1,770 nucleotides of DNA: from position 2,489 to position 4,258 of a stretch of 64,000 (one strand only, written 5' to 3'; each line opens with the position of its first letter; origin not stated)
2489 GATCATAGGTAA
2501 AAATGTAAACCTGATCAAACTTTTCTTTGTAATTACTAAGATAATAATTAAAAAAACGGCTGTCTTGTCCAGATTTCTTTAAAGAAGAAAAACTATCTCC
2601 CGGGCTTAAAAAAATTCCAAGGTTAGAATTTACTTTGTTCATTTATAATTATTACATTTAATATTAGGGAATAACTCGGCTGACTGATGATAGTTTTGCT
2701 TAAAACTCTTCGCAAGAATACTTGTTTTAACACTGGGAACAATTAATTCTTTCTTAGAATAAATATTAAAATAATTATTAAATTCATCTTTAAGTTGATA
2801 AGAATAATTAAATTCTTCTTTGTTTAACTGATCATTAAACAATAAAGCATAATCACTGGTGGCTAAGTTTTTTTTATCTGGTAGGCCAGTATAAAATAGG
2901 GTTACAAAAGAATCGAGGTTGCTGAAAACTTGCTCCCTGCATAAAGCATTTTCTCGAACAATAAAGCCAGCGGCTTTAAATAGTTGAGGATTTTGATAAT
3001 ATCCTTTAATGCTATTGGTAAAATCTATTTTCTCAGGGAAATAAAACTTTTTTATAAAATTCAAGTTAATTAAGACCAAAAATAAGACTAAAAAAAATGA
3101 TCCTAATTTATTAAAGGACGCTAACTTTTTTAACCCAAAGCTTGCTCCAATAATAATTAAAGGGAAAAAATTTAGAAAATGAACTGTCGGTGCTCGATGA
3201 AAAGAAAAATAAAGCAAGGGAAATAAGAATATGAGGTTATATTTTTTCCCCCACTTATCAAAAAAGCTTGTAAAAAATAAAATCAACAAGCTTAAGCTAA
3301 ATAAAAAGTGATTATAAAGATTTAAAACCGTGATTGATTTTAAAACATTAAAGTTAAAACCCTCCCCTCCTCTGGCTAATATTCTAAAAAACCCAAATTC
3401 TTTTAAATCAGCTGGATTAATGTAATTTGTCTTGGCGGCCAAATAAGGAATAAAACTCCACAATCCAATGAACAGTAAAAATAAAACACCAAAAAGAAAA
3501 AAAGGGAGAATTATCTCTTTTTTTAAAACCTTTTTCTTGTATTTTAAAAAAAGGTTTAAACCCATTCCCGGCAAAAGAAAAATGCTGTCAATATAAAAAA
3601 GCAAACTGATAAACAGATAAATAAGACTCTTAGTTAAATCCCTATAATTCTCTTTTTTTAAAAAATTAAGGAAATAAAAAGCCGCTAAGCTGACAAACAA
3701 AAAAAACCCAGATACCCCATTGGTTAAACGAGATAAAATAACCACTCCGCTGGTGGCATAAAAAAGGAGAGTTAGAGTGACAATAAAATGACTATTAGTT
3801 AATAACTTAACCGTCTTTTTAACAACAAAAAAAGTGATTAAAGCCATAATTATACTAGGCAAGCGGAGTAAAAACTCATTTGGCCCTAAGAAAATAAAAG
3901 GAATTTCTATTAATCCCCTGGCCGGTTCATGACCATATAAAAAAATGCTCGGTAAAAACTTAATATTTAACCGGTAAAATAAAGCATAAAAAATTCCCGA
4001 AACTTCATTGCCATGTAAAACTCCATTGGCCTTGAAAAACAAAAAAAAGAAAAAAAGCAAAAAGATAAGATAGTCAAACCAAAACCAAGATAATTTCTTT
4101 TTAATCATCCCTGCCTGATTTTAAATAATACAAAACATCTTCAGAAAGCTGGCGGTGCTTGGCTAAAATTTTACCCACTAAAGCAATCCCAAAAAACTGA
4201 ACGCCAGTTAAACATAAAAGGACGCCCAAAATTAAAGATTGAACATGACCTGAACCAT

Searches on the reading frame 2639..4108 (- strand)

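Call 6: search_protein_families(library=pfam, proteins=[window:2639-4108:-], max_evalue=0.01)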
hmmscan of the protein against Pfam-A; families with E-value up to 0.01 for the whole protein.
window:2639-4108:- (489 aa): 1 family
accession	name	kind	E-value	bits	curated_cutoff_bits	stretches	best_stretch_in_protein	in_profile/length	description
PF13231.12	PMT_2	-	4.8e-07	30.6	26.1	1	73-211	16-154/160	Dolichyl-phosphate-mannose-protein mannosyltransferase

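Call 12: search_protein_families(library=ncbifam, proteins=[window:2639-4108:-], max_evalue=0.01)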
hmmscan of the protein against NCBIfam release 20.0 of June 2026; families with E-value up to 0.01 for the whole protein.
window:2639-4108:- (489 aa): 0 families
